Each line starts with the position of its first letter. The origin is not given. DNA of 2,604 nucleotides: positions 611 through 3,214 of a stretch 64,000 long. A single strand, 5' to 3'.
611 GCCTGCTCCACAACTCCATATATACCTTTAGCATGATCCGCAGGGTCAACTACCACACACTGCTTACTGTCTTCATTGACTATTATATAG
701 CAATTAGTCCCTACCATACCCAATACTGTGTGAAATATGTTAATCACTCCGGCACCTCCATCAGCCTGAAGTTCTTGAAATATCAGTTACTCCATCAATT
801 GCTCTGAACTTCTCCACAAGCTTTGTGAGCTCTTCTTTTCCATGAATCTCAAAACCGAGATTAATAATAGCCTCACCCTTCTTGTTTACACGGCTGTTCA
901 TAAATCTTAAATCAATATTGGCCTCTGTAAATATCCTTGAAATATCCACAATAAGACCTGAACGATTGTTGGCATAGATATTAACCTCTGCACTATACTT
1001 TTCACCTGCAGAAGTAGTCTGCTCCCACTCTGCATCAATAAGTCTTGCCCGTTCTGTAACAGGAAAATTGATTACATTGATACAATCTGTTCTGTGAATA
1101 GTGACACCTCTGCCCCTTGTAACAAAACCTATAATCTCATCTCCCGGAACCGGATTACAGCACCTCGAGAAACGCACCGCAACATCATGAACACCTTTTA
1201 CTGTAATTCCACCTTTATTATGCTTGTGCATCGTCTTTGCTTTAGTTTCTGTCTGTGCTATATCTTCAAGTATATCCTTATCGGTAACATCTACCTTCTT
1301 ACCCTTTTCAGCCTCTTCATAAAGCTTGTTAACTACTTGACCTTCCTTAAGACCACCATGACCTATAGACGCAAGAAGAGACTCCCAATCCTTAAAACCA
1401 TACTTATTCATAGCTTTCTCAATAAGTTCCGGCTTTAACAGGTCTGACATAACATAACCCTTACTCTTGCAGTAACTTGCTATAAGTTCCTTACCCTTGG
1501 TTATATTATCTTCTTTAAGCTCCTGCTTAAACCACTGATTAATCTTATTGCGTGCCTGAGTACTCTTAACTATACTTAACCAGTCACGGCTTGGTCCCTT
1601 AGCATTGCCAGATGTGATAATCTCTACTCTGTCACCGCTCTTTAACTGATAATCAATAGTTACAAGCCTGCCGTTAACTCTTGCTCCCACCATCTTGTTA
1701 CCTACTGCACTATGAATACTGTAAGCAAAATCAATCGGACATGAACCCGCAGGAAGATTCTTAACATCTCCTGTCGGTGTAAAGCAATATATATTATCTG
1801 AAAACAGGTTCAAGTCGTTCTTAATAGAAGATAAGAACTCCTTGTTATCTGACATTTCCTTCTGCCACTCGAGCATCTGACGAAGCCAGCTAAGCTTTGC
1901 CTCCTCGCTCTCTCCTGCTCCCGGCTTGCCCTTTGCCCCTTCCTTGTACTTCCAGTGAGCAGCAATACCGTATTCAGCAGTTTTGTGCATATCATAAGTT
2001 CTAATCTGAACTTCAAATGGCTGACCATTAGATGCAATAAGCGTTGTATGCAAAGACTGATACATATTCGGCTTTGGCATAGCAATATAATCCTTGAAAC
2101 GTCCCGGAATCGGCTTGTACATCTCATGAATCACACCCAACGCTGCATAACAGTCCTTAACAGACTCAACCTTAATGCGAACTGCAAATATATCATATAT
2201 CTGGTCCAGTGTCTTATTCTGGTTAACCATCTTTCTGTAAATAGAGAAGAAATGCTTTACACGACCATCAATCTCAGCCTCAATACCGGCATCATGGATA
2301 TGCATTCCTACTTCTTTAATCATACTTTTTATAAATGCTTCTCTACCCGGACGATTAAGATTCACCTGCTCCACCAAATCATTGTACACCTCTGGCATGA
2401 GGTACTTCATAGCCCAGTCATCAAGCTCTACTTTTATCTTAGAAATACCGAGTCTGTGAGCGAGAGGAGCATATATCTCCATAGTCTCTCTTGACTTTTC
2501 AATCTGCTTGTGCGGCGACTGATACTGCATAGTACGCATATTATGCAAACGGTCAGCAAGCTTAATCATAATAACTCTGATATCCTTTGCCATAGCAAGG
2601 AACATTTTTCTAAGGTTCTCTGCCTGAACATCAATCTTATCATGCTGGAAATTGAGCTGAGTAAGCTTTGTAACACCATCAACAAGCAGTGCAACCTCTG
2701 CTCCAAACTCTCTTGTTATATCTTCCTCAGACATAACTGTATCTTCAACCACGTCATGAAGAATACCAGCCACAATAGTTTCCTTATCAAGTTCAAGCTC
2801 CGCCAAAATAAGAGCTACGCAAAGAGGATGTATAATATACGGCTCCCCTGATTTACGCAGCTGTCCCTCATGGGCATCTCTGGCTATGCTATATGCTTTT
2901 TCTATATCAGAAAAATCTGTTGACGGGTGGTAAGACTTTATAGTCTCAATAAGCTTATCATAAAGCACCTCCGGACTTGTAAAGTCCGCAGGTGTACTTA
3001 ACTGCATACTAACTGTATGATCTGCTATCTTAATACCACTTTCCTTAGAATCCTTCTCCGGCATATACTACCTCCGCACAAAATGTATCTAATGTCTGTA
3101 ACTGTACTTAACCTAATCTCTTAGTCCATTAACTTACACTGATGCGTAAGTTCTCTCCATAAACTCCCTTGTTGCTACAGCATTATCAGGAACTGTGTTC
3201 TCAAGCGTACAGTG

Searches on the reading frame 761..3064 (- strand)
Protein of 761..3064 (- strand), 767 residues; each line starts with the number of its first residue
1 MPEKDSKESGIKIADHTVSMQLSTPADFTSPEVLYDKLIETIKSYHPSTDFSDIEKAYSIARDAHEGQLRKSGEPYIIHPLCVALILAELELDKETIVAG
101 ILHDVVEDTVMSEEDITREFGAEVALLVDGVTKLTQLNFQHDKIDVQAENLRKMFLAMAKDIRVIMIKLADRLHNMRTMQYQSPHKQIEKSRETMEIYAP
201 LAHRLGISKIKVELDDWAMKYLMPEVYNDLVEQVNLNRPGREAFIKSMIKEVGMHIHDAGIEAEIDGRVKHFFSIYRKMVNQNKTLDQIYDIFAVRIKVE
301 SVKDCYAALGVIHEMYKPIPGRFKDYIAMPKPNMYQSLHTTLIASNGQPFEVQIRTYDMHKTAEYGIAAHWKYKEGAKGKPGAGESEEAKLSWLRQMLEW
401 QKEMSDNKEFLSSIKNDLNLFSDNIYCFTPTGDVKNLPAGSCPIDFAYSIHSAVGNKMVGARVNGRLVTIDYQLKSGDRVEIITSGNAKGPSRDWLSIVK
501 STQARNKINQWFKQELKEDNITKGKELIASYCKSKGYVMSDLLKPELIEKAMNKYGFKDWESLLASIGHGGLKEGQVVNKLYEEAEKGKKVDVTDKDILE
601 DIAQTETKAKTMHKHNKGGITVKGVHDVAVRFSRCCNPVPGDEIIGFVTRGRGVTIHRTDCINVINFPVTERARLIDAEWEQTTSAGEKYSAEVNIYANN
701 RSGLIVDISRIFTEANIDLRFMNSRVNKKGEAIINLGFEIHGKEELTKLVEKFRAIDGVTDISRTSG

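Call 68: search_protein_families(library=pfam, proteins=[window:761-3064:-], max_evalue=0.00001)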
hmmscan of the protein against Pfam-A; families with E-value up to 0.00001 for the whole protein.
window:761-3064:- (767 aa): 7 families
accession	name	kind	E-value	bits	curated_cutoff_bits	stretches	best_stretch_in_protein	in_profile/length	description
PF13328.12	HD_4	-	6e-53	179.2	27.2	1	57-207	1-155/156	HD domain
PF04607.23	RelA_SpoT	-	6.5e-44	149.2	27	1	267-377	1-112/113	Region found in RelA / SpoT proteins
PF02824.27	TGS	-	1.2e-21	76.9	22.2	1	425-484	1-60/60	TGS domain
PF19296.4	RelA_AH_RIS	-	8.5e-15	55.8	23.8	1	497-659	2-170/185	RelA/SpoT, AH and RIS domains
PF13291.12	ACT_4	-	9.4e-15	55.5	27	1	688-764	3-80/80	ACT domain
PF01966.28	HD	-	2.8e-11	44.2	22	1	76-176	1-116/116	HD domain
PF01842.31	ACT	-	1.3e-06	28.5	27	1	694-757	3-65/66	ACT domain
